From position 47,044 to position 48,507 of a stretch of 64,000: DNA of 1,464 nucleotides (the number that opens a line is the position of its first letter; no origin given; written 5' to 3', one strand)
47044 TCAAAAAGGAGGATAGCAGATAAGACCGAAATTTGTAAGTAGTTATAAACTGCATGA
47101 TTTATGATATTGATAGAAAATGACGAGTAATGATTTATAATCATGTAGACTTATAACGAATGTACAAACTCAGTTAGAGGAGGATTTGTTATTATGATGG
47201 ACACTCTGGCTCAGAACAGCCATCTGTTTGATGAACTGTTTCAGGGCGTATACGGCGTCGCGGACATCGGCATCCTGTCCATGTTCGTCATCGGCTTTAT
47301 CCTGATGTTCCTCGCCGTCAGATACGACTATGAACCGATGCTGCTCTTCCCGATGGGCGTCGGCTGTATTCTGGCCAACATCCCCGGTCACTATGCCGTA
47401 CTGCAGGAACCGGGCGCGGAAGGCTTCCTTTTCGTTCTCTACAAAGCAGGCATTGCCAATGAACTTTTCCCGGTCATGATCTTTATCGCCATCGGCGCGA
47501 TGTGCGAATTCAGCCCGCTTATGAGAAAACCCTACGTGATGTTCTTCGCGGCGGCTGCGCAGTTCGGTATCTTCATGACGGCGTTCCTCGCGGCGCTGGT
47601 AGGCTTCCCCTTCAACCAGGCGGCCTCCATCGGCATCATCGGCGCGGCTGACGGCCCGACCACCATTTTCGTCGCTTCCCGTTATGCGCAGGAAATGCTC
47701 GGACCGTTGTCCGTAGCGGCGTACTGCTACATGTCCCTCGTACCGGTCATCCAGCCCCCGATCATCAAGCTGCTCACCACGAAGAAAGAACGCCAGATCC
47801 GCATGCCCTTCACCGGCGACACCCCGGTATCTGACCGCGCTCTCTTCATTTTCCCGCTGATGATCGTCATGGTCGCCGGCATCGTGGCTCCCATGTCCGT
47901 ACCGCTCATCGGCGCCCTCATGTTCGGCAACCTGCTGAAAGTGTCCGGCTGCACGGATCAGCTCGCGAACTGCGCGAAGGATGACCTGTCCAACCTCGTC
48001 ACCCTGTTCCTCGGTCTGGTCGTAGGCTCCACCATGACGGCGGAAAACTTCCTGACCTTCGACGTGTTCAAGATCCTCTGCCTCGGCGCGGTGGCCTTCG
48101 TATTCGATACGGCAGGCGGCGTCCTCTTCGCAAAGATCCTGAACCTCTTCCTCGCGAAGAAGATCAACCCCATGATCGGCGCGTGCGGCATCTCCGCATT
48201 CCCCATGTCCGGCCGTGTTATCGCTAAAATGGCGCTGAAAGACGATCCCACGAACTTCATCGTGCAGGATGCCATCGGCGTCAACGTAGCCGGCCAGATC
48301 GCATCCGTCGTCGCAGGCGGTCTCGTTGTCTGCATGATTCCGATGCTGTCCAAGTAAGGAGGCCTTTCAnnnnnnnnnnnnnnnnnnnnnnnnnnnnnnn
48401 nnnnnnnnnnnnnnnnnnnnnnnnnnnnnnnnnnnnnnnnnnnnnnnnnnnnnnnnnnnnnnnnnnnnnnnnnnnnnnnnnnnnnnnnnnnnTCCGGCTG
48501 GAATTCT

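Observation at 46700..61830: Array of OadB-like beta subunit + 39-aa OadG-anchor mini-peptide + Dcu-family transporter cassettes with no alpha or biotin-carrier subunit nearby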

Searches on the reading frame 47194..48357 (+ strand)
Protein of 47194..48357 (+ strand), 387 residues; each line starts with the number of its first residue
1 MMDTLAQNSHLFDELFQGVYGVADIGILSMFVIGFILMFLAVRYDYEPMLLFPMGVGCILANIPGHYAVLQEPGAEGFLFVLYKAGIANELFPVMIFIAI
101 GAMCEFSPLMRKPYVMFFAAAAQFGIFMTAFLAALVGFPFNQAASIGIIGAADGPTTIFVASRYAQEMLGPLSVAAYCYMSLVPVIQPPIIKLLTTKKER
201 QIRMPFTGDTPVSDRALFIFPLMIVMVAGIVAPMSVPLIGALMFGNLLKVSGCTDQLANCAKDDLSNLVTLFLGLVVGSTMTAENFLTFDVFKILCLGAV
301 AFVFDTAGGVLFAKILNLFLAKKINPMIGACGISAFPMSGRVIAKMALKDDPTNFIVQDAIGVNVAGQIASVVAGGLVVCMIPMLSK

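Call 3: search_protein_families(library=pfam, proteins=[window:47194-48357:+], max_evalue=0.01)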
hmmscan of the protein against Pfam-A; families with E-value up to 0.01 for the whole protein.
window:47194-48357:+ (387 aa): 1 family
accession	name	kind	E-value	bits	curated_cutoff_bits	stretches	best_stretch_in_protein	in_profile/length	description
PF03977.18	OAD_beta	-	4.7e-137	457.2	31.6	1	28-381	3-348/349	Na+-transporting oxaloacetate decarboxylase beta subunit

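Call 4: search_protein_families(library=ncbifam, proteins=[window:47194-48357:+], max_evalue=0.01)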
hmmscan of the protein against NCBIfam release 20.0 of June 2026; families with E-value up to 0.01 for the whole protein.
window:47194-48357:+ (387 aa): 5 families
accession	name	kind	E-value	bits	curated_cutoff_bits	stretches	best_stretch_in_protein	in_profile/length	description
TIGR01109.1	Na_pump_decarbB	subfamily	7.2e-114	380.5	190.6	1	28-376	3-353/354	sodium ion-translocating decarboxylase subunit beta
NF012020.0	PRK15476.1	subfamily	8.5e-90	301.9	820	2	76-379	120-427/433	oxaloacetate decarboxylase subunit beta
NF012019.0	PRK15475.1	subfamily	3.6e-89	299.8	822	2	76-379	120-427/433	oxaloacetate decarboxylase subunit beta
NF012021.0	PRK15477.1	subfamily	5.5e-89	299.2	824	2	76-379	120-427/433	oxaloacetate decarboxylase subunit beta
TIGR03136.1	malonate_biotin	equivalog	3.4e-44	151.8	596.9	1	78-383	93-397/399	Na+-transporting malonate decarboxylase, carboxybiotin decarboxylase subunit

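Call 10: find_homologous_proteins(query=window:47194-48357:+, max_evalue=1e-20)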
Query window:47194-48357:+ (387 aa): 8000 proteins with E <= 1e-20 among 8000 candidates; the best 120 are listed.
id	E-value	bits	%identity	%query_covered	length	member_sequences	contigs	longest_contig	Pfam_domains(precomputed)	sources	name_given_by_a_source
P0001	2.5e-245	831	100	100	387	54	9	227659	PF03977.19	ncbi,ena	-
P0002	5.8e-228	774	91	100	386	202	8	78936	PF03977.19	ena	-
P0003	3.9e-222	755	90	98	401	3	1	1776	PF03977.19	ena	-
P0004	9.7e-222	754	90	98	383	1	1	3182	PF03977.19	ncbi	-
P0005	2.5e-221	753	90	98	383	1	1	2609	PF03977.19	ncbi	-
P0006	9.2e-221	751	90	98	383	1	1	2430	PF03977.19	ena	-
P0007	9.3e-221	751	90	98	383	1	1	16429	PF03977.19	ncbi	-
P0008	1.2e-220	750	90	98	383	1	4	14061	PF03977.19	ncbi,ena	-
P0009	2.2e-220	749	90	98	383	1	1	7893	PF03977.19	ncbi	-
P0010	4.1e-220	749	90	98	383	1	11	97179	PF03977.19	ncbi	-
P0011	4.5e-220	748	90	98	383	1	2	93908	PF03977.19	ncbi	-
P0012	1.6e-219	747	89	100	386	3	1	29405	PF03977.19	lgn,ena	-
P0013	5.3e-209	712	84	99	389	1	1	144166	PF03977.19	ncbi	-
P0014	5.7e-209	712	84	99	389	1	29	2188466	PF03977.19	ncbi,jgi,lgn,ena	jgi:oxaloacetate decarboxylase beta subunit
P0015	7.8e-209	711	84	99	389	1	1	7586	PF03977.19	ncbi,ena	-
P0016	2.0e-208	710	83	99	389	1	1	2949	PF03977.19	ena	-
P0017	2.1e-208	710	84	99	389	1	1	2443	PF03977.19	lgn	-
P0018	3.4e-208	709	84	99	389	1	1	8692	PF03977.19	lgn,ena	-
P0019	6.7e-208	708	84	99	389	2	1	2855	PF03977.19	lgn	-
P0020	5.3e-203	692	81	99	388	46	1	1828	PF03977.19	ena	-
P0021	3.3e-195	667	80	100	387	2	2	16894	PF03977.19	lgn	-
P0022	4.2e-193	660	79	98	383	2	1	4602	PF03977.19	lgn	-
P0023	7.6e-181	619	76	98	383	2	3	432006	PF03977.19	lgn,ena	-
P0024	1.3e-176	605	74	97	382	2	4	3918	PF03977.19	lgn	-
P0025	1.4e-176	605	74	97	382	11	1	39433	PF03977.19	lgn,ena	-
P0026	1.9e-176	605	74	97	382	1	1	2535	PF03977.19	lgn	-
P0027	1.9e-176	605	75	96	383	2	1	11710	PF03977.19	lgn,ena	-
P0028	1.0e-175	602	75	96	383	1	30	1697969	PF03977.19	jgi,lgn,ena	jgi:sodium ion-translocating decarboxylase beta subunit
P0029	1.1e-175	602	75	96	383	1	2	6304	PF03977.19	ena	-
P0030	2.4e-175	601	74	96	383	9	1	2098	PF03977.19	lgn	-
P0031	2.9e-175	601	76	97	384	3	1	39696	PF03977.19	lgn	-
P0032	3.9e-175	601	74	96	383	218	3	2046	PF03977.19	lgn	-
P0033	6.3e-175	600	74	96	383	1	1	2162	PF03977.19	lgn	-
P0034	7.0e-175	600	75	96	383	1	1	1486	PF03977.19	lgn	-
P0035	9.2e-175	599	74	96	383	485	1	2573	PF03977.19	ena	-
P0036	1.1e-174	599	74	96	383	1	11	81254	PF03977.19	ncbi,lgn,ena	-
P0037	2.2e-174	598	74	96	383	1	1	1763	PF03977.19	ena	-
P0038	2.3e-174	598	74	96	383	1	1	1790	PF03977.19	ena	-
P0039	3.1e-174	598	74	96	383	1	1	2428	PF03977.19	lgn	-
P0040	3.3e-174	597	70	100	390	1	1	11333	PF03977.19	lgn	-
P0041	1.2e-173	596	73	96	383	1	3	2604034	PF03977.19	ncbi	-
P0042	2.5e-173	595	73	98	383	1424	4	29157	PF03977.19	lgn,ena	-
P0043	3.1e-173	594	71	98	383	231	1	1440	PF03977.19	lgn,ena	-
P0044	1.7e-172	592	74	100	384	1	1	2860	PF03977.19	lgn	-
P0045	6.7e-172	590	71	98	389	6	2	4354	PF03977.19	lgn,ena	-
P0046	1.4e-171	589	73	99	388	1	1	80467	PF03977.19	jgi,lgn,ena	-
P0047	3.0e-171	588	71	99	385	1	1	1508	PF03977.19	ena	-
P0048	3.5e-171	588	70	99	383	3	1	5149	PF03977.19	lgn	-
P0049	4.3e-171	587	73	97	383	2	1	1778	PF03977.19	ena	-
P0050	4.6e-171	587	71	98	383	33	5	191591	PF03977.19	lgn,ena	-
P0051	5.2e-171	587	70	98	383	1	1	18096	PF03977.19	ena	-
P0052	6.4e-171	587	72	97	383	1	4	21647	PF03977.19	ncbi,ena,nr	ncbi:MAG TPA: glutaconyl-CoA decarboxylase subunit beta [Dialister sp.]|nr:glutaconyl-CoA decarboxyl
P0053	7.2e-171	586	70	98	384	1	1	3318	PF03977.19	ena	-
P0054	7.9e-171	586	73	96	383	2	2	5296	PF03977.19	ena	-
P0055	1.0e-170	586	70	98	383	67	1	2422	PF03977.19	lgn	-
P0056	1.2e-170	586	72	96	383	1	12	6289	PF03977.19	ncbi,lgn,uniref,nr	ncbi:sodium ion-translocating decarboxylase subunit beta [Dialister sp.]|uniref:sodium ion-transloca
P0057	1.4e-170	586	72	96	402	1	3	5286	PF03977.19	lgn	-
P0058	1.4e-170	585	72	99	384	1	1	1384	PF03977.19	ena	-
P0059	2.0e-170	585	72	96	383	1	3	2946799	PF03977.19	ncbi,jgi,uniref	ncbi:sodium ion-translocating decarboxylase subunit beta [Dialister sp.]|jgi:carboxybiotin decarboxy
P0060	2.5e-170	585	70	98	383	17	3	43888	PF03977.19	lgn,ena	-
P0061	4.0e-170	584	70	98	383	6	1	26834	PF03977.19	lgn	-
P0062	4.6e-170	584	72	96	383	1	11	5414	PF03977.19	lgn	-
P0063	4.7e-170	584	71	98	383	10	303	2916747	PF03977.19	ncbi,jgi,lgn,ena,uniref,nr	ncbi:sodium ion-translocating decarboxylase subunit beta [Acidaminococcus sp. NSJ-142]|jgi:oxaloacet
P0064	4.9e-170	584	71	98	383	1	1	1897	PF03977.19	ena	-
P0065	5.1e-170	584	71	98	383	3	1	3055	PF03977.19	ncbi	-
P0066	7.9e-170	583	72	96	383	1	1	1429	PF03977.19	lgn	-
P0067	1.6e-169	582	70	98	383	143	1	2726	PF03977.19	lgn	-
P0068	2.2e-169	582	71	98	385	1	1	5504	PF03977.19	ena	-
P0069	2.6e-169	581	72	96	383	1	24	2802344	PF03977.19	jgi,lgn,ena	-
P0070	3.4e-169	581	71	100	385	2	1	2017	PF03977.19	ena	-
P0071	3.5e-169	581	72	96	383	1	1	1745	PF03977.19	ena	-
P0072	3.8e-169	581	72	96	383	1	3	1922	PF03977.19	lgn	-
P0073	3.8e-169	581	72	96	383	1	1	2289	PF03977.19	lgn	-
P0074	5.0e-169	580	72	96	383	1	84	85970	PF03977.19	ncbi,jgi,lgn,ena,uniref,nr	ncbi:sodium ion-translocating decarboxylase subunit beta [uncultured Dialister sp.]|jgi:oxaloacetate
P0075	5.4e-169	580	70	100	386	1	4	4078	PF03977.19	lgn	-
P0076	6.9e-169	580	72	96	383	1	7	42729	PF03977.19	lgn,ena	-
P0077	7.4e-169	580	70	100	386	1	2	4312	PF03977.19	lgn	-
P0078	8.9e-169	580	72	96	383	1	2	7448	PF03977.19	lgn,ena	-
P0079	1.2e-168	579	71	96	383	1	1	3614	PF03977.19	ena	-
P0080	1.2e-168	579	74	97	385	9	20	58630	PF03977.19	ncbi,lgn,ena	-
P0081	2.3e-168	578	70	100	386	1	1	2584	PF03977.19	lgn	-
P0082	2.3e-168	578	70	100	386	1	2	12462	PF03977.19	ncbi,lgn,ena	-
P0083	2.4e-168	578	72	96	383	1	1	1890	PF03977.19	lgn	-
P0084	2.6e-168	578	72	96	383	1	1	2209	PF03977.19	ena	-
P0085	3.1e-168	578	70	100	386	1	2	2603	PF03977.19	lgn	-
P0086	4.5e-168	577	71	96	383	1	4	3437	PF03977.19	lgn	-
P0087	5.8e-168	577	70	98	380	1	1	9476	PF03977.19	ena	-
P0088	8.0e-168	576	70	100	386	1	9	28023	PF03977.19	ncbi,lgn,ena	-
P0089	9.0e-168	576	70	100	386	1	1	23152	PF03977.19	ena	-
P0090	1.6e-167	575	70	100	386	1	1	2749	PF03977.19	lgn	-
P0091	1.7e-167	575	70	98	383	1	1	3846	PF03977.19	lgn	-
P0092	1.9e-167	575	71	100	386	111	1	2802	PF03977.19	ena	-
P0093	2.1e-167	575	71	99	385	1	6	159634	PF03977.19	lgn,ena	-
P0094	2.4e-167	575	70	99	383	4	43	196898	PF03977.19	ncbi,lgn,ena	-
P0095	2.8e-167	575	70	100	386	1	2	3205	PF03977.19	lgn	-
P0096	2.9e-167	575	71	99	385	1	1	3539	PF03977.19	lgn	-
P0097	3.2e-167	574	71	98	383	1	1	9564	PF03977.19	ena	-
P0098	3.4e-167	574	71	99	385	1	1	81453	PF03977.19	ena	-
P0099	4.0e-167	574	71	99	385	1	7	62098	PF03977.19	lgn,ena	-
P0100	4.5e-167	574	68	100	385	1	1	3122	PF03977.19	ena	-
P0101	4.7e-167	574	70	98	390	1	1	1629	PF03977.19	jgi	jgi:oxaloacetate decarboxylase beta subunit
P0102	6.7e-167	573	71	99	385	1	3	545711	PF03977.19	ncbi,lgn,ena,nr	ncbi:MAG: glutaconyl-CoA decarboxylase subunit beta [Phascolarctobacterium sp.]|nr:MAG: glutaconyl-C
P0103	8.2e-167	573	69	99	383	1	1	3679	PF03977.19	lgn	-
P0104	9.1e-167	573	71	99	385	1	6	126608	PF03977.19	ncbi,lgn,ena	-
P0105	9.3e-167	573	69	99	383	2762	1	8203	PF03977.19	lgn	-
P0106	1.2e-166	573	69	99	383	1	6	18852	PF03977.19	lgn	-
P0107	1.2e-166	573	70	100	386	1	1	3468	PF03977.19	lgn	-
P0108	1.4e-166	572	70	100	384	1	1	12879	PF03977.19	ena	-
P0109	1.5e-166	572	69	99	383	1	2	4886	PF03977.19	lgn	-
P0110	1.6e-166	572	70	100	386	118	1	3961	PF03977.19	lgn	-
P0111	1.8e-166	572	70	97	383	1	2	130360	PF03977.19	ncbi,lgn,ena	-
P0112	2.4e-166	572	73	94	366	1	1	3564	PF03977.19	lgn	-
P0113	3.3e-166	571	70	98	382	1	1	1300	PF03977.19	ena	-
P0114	4.0e-166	571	70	100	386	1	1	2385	PF03977.19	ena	-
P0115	4.2e-166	571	71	98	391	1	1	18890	PF03977.19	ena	-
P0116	4.7e-166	571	69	100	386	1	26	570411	PF03977.19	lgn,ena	-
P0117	5.3e-166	570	68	99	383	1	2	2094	PF03977.19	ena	-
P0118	6.5e-166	570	72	99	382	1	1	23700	PF03977.19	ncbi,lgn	-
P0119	7.3e-166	570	69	99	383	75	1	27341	PF03977.19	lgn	-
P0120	9.0e-166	570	70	100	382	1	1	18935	PF03977.19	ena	-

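Call 11: search_solved_structures(query=window:47194-48357:+, show_alignments=2)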
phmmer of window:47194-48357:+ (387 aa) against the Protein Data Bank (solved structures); distinct sequences matched with E-value up to 0.001: 1.
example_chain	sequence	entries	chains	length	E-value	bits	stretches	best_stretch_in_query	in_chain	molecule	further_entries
6iva_A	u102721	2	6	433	4.5e-83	282.7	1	75-379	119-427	Oxaloacetate decarboxylase beta chain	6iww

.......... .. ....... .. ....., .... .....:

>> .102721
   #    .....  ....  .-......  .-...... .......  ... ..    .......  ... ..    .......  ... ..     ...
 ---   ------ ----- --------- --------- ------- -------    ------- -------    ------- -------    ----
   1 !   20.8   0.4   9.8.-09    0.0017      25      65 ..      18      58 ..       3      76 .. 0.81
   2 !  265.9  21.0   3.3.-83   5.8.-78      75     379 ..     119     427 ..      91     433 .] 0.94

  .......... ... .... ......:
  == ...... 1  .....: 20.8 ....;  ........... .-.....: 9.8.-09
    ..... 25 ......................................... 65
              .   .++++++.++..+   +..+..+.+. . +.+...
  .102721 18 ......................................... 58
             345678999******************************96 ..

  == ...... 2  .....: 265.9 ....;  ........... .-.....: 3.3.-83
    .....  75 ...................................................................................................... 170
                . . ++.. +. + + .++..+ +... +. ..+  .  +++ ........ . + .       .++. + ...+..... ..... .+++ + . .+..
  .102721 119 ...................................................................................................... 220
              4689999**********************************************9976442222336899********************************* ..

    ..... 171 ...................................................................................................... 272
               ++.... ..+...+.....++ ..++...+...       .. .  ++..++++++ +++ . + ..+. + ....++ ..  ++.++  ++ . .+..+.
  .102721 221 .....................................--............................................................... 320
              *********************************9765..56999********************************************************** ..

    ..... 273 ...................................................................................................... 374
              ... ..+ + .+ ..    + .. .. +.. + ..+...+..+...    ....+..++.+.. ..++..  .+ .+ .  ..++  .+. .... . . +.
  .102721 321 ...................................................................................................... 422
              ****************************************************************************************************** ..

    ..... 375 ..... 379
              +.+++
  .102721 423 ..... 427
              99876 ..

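Call 12: find_encoding_contigs(protein=P0001, flank=10000, max_places=4)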
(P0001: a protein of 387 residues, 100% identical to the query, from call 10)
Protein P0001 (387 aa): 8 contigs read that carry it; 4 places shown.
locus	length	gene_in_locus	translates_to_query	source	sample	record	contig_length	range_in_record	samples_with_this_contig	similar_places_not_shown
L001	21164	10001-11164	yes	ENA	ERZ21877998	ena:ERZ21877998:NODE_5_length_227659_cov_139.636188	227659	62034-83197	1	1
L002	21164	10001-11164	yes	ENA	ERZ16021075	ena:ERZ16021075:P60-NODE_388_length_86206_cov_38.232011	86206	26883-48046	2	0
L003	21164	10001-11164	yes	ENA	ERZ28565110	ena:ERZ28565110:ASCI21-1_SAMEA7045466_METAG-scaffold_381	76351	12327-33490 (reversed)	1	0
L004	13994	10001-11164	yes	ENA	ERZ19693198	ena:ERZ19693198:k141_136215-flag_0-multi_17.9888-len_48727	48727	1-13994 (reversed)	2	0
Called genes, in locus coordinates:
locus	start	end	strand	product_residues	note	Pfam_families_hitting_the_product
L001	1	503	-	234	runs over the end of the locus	PF04402:SIMPL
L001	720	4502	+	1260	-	PF18072:FGAR-AT_linker, PF02769:AIRS_C, PF13507:GATase_5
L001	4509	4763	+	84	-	PF12637:TSCPD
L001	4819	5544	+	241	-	PF00702:Hydrolase, PF13419:HAD_2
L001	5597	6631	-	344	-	PF01212:Beta_elim_lyase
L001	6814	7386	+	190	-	PF02632:BioY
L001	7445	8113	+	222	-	PF01656:CbiA, PF13500:AAA_26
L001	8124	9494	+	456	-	PF00202:Aminotran_3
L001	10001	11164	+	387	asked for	PF03977:OAD_beta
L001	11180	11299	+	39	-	-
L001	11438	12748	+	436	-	PF03600:CitMHS, PF07158:MatC_N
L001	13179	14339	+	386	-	PF03977:OAD_beta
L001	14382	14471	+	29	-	-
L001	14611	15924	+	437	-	PF03600:CitMHS, PF07158:MatC_N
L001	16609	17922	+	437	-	PF03600:CitMHS, PF07158:MatC_N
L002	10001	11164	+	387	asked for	PF03977:OAD_beta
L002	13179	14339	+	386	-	PF03977:OAD_beta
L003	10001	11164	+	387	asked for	PF03977:OAD_beta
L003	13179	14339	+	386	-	PF03977:OAD_beta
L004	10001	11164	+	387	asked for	PF03977:OAD_beta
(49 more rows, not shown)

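Call 13: find_encoding_contigs(protein=P0014, flank=10000, max_places=3)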
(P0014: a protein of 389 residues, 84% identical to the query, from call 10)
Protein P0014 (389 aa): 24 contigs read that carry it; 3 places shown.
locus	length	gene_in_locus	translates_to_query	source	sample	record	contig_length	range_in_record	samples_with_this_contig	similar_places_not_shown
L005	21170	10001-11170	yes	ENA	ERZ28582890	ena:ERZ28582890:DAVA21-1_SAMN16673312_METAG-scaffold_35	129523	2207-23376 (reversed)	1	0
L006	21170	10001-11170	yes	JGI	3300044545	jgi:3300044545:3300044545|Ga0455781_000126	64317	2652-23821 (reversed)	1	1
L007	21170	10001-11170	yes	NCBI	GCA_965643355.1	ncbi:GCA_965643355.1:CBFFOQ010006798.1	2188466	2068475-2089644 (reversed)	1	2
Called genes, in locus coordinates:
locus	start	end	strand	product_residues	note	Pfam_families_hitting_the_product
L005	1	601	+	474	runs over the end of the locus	PF02874:ATP-synt_ab_N, PF00006:ATP-synt_ab, PF22919:ATP-synt_VA_C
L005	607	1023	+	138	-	PF02823:ATP-synt_DE_N, PF00401:ATP-synt_DE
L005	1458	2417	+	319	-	PF00126:HTH_1, PF03466:LysR_substrate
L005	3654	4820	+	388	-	PF03977:OAD_beta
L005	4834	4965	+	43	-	-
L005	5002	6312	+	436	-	PF03600:CitMHS, PF07158:MatC_N, PF03600:CitMHS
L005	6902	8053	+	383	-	PF03977:OAD_beta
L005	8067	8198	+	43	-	-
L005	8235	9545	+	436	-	PF03600:CitMHS, PF07158:MatC_N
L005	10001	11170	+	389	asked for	PF03977:OAD_beta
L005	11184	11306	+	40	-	-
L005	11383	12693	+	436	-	PF03600:CitMHS, PF07158:MatC_N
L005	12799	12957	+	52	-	-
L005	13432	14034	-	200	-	-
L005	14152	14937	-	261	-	PF00528:BPD_transp_1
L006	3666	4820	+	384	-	PF03977:OAD_beta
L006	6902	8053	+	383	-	PF03977:OAD_beta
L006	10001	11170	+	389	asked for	PF03977:OAD_beta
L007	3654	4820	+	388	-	PF03977:OAD_beta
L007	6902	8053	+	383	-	PF03977:OAD_beta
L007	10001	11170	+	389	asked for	PF03977:OAD_beta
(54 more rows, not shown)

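Call 31: list_cluster_members(proteins=[P0001, P0014, P0121, P0125])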
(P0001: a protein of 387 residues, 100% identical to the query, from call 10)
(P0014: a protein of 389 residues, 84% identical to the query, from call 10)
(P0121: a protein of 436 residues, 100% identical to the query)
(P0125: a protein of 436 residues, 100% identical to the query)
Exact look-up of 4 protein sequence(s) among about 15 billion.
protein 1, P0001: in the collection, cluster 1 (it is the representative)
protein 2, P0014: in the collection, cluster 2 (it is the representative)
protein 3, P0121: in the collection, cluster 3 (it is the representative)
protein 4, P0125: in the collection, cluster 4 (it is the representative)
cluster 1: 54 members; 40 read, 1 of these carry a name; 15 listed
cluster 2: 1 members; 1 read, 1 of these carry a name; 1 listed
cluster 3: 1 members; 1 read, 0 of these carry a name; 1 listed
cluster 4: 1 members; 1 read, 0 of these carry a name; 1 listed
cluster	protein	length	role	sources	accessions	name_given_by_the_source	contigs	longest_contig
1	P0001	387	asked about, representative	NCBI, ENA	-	-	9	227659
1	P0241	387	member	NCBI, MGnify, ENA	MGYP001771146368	FL=1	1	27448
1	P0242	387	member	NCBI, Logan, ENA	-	-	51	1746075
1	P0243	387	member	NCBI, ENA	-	-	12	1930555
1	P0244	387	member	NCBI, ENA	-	-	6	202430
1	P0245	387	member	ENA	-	-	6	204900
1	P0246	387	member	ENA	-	-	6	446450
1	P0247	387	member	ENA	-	-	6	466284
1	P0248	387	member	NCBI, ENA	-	-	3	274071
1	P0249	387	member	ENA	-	-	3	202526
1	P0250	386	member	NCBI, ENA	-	-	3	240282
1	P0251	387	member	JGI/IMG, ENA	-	-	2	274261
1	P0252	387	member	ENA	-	-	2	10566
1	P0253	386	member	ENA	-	-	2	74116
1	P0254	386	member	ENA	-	-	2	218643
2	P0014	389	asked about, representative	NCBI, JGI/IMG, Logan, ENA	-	oxaloacetate decarboxylase beta subunit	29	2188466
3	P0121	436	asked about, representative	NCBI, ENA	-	-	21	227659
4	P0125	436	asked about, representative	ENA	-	-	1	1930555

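Call 42: find_encoding_contigs(protein=P0028, flank=10000, max_places=1)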
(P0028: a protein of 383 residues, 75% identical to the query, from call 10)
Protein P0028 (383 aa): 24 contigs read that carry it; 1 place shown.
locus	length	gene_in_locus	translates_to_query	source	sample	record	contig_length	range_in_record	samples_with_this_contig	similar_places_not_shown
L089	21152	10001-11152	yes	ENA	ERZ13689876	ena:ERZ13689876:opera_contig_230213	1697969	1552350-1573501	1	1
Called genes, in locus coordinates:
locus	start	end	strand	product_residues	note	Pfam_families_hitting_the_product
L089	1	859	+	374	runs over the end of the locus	PF03977:OAD_beta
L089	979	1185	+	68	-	-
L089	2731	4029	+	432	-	PF00939:Na_sulph_symp, PF03600:CitMHS, PF00939:Na_sulph_symp, PF03600:CitMHS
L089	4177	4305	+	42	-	PF04277:OAD_gamma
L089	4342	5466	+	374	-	PF03977:OAD_beta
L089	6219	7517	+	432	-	PF00939:Na_sulph_symp, PF03600:CitMHS, PF00939:Na_sulph_symp, PF03600:CitMHS (weak)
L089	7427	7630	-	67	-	-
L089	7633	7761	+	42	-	PF04277:OAD_gamma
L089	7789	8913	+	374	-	PF03977:OAD_beta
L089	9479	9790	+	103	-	-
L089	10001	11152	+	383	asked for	PF03977:OAD_beta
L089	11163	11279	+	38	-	-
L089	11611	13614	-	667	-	PF02028:BCCT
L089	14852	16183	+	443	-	PF00939:Na_sulph_symp, PF03600:CitMHS, PF00939:Na_sulph_symp, PF03600:CitMHS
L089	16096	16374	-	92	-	-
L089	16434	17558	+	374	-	PF03977:OAD_beta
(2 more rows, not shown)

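Call 43: find_encoding_contigs(protein=P0059, flank=10000, max_places=1)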
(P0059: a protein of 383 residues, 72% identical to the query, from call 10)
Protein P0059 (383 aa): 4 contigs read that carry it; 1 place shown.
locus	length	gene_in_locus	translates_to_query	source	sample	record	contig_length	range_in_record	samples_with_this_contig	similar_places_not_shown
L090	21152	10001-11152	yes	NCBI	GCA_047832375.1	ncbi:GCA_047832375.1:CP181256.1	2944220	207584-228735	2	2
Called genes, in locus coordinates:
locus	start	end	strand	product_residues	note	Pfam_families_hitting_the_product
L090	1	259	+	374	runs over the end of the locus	PF03977:OAD_beta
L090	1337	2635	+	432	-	PF00939:Na_sulph_symp, PF03600:CitMHS, PF00939:Na_sulph_symp, PF03600:CitMHS (weak)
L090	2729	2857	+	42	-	PF04277:OAD_gamma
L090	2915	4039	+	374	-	PF03977:OAD_beta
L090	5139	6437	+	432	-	PF00939:Na_sulph_symp, PF03600:CitMHS, PF00939:Na_sulph_symp, PF03600:CitMHS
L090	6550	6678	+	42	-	PF04277:OAD_gamma (weak)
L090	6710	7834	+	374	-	PF03977:OAD_beta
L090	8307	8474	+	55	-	-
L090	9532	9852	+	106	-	-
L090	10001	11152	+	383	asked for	PF03977:OAD_beta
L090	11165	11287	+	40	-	-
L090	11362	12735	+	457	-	PF02127:Peptidase_M18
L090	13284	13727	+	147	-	PF02311:AraC_binding (weak), PF07883:Cupin_2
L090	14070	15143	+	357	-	PF13384:HTH_23, PF13518:HTH_28, PF13551:HTH_29, PF13565:HTH_32, PF13358:DDE_3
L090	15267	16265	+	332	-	PF04015:DUF362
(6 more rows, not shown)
